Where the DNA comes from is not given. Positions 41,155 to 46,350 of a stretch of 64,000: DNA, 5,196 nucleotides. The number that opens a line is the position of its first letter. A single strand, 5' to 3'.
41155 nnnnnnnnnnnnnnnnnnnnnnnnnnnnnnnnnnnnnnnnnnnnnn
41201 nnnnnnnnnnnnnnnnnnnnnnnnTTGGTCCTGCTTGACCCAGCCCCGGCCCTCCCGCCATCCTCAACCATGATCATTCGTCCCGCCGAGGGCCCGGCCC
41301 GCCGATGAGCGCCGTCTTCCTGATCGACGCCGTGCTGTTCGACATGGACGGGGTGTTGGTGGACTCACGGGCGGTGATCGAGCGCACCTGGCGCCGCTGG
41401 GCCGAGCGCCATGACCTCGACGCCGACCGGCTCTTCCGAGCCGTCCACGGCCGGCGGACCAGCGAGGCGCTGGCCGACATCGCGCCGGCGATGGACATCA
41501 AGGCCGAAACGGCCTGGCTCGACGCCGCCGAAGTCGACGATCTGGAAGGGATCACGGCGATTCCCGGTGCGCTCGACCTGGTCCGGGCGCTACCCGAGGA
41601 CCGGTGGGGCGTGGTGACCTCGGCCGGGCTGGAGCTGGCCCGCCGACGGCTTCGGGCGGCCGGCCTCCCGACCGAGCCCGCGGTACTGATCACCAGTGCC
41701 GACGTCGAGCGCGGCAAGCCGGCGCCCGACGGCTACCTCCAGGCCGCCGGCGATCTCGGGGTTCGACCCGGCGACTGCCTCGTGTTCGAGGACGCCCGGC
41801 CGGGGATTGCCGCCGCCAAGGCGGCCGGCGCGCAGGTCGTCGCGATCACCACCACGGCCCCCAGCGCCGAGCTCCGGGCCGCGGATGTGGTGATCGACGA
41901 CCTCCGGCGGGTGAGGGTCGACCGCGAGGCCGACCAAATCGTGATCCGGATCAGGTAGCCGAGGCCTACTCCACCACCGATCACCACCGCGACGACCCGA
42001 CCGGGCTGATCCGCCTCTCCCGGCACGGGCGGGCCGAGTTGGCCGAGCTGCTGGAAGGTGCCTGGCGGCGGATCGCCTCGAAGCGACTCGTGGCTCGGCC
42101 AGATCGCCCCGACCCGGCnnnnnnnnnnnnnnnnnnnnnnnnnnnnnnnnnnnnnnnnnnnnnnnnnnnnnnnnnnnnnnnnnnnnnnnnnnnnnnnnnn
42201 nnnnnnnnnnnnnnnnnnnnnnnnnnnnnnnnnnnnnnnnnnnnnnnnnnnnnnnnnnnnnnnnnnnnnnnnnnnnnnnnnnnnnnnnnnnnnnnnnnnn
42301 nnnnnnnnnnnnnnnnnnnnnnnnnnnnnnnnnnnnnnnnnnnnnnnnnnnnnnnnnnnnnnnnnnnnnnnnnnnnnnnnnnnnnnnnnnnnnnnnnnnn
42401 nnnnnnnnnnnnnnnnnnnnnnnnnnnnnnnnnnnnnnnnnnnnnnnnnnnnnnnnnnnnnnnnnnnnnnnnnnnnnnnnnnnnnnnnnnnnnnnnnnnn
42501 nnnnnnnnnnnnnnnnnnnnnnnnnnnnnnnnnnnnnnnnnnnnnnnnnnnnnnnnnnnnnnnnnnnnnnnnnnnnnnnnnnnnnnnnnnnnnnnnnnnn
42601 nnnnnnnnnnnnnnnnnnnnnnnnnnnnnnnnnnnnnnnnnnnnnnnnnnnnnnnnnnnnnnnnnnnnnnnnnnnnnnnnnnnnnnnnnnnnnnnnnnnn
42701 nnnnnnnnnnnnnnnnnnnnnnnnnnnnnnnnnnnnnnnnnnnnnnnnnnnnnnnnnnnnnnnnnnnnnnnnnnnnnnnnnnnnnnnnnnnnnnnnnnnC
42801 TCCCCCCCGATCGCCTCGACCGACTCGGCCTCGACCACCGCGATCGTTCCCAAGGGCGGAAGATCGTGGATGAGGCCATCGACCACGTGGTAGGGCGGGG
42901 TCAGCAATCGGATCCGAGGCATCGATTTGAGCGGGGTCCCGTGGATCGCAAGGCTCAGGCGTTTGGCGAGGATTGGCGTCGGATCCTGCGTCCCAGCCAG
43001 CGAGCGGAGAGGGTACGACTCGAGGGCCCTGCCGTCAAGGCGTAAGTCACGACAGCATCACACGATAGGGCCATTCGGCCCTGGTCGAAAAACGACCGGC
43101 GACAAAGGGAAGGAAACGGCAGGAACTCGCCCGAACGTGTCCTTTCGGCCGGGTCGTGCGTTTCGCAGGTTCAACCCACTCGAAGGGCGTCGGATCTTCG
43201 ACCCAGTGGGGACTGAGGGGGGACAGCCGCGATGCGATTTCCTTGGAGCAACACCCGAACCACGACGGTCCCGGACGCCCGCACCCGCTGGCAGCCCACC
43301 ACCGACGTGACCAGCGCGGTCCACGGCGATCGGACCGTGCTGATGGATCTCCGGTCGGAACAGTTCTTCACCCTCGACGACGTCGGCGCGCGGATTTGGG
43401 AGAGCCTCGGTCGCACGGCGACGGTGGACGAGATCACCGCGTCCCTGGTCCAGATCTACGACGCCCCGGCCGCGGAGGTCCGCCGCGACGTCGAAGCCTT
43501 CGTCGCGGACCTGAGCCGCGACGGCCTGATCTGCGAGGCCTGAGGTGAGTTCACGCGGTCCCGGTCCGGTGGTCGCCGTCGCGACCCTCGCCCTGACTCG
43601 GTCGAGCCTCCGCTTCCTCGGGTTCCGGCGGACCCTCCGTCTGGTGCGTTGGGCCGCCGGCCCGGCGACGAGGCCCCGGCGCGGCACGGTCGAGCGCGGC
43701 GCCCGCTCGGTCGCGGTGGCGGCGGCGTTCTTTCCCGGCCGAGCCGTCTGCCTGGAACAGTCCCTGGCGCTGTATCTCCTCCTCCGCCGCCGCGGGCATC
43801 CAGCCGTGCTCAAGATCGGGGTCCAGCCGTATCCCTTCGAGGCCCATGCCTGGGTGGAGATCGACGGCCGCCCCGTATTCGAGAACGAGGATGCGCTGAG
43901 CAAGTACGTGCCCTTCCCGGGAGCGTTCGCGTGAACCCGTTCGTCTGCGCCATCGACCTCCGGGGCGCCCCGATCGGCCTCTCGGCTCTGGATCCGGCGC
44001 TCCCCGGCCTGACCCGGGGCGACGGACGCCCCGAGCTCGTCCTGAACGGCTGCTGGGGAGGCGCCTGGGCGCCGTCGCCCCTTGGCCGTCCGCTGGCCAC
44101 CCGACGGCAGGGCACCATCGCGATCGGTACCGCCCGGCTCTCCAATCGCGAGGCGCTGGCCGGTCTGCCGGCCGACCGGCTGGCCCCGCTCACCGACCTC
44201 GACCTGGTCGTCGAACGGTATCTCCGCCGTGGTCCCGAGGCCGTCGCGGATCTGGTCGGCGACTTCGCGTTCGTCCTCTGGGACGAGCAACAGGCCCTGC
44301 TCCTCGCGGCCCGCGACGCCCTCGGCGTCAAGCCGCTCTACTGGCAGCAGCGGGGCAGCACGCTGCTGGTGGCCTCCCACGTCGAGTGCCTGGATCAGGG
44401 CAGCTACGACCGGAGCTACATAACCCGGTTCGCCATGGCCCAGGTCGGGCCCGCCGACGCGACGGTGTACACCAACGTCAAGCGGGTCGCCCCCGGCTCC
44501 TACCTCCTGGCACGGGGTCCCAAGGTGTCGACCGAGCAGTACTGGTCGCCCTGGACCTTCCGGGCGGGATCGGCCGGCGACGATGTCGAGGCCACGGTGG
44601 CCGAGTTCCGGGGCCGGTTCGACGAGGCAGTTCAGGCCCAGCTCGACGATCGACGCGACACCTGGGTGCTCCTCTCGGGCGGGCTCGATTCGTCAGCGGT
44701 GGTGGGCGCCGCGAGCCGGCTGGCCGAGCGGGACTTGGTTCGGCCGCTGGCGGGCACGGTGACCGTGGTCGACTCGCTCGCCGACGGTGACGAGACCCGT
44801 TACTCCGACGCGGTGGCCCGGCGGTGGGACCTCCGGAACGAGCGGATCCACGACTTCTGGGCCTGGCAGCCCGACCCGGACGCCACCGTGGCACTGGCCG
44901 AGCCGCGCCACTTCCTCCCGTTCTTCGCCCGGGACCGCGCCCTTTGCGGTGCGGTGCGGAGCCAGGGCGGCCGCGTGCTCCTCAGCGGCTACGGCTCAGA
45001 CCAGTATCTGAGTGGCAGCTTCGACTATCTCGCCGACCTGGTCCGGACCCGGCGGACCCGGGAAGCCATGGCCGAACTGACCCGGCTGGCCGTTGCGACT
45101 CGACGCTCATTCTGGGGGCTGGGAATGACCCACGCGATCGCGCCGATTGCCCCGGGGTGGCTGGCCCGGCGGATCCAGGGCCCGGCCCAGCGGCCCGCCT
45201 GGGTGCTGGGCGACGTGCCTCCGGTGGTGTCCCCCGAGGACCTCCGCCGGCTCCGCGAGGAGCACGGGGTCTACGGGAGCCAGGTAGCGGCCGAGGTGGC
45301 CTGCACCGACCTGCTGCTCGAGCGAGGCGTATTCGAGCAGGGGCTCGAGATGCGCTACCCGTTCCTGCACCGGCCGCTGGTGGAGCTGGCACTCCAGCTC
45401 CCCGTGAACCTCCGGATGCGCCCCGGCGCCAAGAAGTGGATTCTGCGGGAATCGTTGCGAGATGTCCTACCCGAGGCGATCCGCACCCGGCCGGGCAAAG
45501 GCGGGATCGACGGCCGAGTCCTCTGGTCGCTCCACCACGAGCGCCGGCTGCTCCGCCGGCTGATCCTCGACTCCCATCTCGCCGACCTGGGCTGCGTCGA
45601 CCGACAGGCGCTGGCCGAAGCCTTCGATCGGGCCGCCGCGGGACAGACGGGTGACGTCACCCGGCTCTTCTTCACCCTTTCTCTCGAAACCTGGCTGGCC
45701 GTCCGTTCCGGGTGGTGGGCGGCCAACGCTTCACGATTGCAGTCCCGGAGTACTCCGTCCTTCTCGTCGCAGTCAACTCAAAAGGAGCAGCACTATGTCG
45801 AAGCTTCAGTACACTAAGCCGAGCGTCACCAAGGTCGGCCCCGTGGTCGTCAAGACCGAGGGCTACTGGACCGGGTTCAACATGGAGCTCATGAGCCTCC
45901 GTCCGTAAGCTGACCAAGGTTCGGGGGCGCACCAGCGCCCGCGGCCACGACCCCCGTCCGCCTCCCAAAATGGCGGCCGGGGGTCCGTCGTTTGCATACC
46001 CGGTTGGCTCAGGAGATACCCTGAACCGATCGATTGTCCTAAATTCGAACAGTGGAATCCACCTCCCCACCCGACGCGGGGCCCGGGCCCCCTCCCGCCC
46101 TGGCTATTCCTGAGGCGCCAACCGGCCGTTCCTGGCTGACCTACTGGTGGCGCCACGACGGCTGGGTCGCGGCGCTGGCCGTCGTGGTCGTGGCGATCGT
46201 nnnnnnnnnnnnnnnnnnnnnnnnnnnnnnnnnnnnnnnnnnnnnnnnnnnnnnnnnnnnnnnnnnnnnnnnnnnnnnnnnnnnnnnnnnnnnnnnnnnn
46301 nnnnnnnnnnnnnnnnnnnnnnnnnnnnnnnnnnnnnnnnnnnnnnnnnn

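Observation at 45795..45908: Hidden 37-aa precursor overlapping the cyclase 3' end; predicted core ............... with a Gly1-Glu9 ring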

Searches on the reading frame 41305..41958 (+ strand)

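Call 6: search_protein_families(library=pfam, proteins=[window:41305-41958:+], max_evalue=0.01)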
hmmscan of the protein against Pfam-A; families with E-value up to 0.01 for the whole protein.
window:41305-41958:+ (217 aa): 4 families
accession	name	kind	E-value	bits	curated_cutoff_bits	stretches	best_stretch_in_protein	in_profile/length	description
PF00702.32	Hydrolase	-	1.8e-24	87.7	26.4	1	7-175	1-191/191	haloacid dehalogenase-like hydrolase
PF13419.12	HAD_2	-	1.8e-20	74.3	23.8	1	10-181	1-178/178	Haloacid dehalogenase-like hydrolase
PF13242.12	Hydrolase_like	-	1.4e-05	25.4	22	1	136-201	2-73/75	HAD-hyrolase-like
PF13344.12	Hydrolase_6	-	0.0019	18.6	27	0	10-27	1-18/101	Haloacid dehalogenase-like hydrolase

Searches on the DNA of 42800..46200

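Call 68: search_rna_families(source=window, start=42800, end=46200, threshold=evalue, max_evalue=1)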
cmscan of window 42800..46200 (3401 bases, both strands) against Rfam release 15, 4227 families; matches with E-value up to 1: 2.
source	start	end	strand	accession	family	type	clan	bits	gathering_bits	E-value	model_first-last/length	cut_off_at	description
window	43476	43589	+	RF00419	SNORA52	Gene; snRNA; snoRNA; HACA-box;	CL00038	26.4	71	0.012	1-134/134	no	Small nucleolar RNA SNORA52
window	45472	45508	+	RF01763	Guanidine-III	Cis-reg; riboswitch;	-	19.6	36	0.52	28-64/67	no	Guanidine-III riboswitch aptamer (yKKC-III)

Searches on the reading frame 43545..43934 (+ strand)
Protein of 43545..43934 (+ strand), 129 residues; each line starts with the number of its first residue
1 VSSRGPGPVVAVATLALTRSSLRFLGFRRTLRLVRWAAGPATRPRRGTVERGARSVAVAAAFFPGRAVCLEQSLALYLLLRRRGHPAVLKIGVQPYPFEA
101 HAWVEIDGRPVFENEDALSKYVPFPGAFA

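Call 6: search_protein_families(library=pfam, proteins=[window:43545-43934:+], max_evalue=0.01)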
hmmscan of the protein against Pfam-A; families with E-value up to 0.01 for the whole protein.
window:43545-43934:+ (129 aa): 2 families
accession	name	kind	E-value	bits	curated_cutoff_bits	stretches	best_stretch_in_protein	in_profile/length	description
PF13471.12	Transglut_core3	-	1.1e-27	96.6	26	1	19-123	8-114/117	Transglutaminase-like superfamily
PF01841.26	Transglut_core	-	0.00084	20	23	1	53-106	38-96/108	Transglutaminase-like superfamily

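Call 7: search_protein_families(library=ncbifam, proteins=[window:43545-43934:+], max_evalue=1)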
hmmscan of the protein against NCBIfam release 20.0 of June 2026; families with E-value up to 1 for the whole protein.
window:43545-43934:+ (129 aa): 1 family
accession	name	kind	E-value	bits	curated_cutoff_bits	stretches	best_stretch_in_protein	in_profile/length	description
NF033537.1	lasso_biosyn_B2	equivalog_domain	7.1e-29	100.8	33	1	11-124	8-129/132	lasso peptide biosynthesis B2 protein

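Call 66: search_solved_structures(query=window:43545-43931:+, max_evalue=0.1)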
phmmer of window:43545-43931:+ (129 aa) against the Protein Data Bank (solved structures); distinct sequences matched with E-value up to 0.1: 0.

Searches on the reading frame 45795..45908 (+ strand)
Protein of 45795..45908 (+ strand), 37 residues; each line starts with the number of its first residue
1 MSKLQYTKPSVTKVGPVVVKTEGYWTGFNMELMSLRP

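Call 6: search_protein_families(library=pfam, proteins=[window:45795-45908:+], max_evalue=0.01)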
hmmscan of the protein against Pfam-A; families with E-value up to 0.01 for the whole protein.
window:45795-45908:+ (37 aa): 0 families

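Call 7: search_protein_families(library=ncbifam, proteins=[window:45795-45908:+], max_evalue=1)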
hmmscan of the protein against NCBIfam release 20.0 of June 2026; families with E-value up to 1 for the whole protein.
window:45795-45908:+ (37 aa): 1 family
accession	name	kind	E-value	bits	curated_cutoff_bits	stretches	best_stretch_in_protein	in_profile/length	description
NF033521.1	lasso_leader_L3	domain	0.014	15.4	19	1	6-25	1-20/20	lasso RiPP family leader peptide-containing protein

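Call 12: find_encoding_contigs(protein=window:45795-45905:+, flank=8000, max_places=6)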
Protein seq(37 aa) (37 aa): 1 contig read that carries it; 1 place shown.
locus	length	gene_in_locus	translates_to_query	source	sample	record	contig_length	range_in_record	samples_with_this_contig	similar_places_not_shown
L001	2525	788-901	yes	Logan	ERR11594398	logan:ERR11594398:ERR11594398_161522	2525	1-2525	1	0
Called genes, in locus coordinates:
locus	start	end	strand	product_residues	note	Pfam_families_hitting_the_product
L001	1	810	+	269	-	?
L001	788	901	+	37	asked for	-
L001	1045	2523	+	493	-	?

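Call 13: find_encoding_contigs(protein=P0002, flank=10000, max_places=4)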
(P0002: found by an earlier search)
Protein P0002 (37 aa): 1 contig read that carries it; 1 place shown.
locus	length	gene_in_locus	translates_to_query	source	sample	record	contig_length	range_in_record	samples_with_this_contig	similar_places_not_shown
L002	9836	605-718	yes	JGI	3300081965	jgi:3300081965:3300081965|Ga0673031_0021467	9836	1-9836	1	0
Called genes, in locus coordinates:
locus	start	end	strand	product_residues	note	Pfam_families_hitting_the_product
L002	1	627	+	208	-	?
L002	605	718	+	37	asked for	-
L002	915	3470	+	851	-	PF08448:PAS_4, PF00512:HisKA (weak), PF02518:HATPase_c, PF00072:Response_reg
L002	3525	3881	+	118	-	PF03551:PadR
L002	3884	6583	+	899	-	PF12704:MacB_PCD, PF02687:FtsX, PF12704:MacB_PCD, PF02687:FtsX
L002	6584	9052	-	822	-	PF12704:MacB_PCD, PF02687:FtsX, PF12704:MacB_PCD, PF02687:FtsX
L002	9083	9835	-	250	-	?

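Call 14: find_encoding_contigs(protein=P0003, flank=10000, max_places=4)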
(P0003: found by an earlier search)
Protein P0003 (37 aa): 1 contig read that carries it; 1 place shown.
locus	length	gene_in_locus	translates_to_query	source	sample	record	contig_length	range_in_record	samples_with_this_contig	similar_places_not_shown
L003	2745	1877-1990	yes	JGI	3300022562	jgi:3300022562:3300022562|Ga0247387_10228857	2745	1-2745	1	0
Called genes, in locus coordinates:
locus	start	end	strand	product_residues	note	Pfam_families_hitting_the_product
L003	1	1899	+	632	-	?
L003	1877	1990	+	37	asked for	-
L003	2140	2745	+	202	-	?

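Call 30: find_related_loci(query=A3, collection=metagenome_contigs, flank=3500)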
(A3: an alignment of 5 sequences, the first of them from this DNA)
Query A3 (37 aa) in metagenome_contigs; peptide patterns used: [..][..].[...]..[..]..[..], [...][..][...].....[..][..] (x = any residue, [..] = any of these).
183 stretches matched a pattern; 1 encode a relative of the query (tblastn E <= 1e-3); 1 distinct loci.
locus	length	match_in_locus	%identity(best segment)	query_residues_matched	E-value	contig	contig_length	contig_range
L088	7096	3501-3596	59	5-36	3e-10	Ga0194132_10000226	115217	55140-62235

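Call 49: search_protein_families(library=ncbifam, alignment_id=A5, max_evalue=1)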
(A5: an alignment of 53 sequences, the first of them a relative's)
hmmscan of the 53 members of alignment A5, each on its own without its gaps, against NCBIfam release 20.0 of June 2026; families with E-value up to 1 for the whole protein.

A. member 1, P0001 (37 aa): 1 family
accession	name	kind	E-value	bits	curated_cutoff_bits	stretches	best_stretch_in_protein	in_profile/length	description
NF033521.1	lasso_leader_L3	domain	0.014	15.4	19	1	6-25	1-20/20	lasso RiPP family leader peptide-containing protein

B. families by the number of members that match (of 53 scanned): 7 families
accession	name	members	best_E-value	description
NF033521.1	lasso_leader_L3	42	7.3e-05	lasso RiPP family leader peptide-containing protein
NF033528.1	lasso_cyano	14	6.9e-05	lasso peptide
NF033534.1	rhodolasso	4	0.0029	lasso peptide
NF050088.1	Get3_fold_NosAFP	2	0.11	Get3/ArsA fold putative tail anchor-mediating ATPase NosAFP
NF033522.2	lasso_benenodin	1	0.051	benenodin family lasso peptide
NF005867.0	PRK07804.1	1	0.086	L-aspartate oxidase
NF008699.0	PRK11713.5-2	1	0.14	16S rRNA (uracil(1498)-N(3))-methyltransferase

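Call 67: search_solved_structures(query=A5, max_evalue=10, show_alignments=3)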
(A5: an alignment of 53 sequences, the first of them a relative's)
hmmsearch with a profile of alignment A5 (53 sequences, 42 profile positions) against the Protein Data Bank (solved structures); distinct sequences matched with E-value up to 10: 2.
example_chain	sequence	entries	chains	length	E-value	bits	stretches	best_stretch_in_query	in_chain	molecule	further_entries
6jx3_A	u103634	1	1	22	0.00087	22.1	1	1-21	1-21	TfuA-Leader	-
5v1v_C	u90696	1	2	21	0.84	12.6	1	4-23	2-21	TbiA(alpha) Leader Peptide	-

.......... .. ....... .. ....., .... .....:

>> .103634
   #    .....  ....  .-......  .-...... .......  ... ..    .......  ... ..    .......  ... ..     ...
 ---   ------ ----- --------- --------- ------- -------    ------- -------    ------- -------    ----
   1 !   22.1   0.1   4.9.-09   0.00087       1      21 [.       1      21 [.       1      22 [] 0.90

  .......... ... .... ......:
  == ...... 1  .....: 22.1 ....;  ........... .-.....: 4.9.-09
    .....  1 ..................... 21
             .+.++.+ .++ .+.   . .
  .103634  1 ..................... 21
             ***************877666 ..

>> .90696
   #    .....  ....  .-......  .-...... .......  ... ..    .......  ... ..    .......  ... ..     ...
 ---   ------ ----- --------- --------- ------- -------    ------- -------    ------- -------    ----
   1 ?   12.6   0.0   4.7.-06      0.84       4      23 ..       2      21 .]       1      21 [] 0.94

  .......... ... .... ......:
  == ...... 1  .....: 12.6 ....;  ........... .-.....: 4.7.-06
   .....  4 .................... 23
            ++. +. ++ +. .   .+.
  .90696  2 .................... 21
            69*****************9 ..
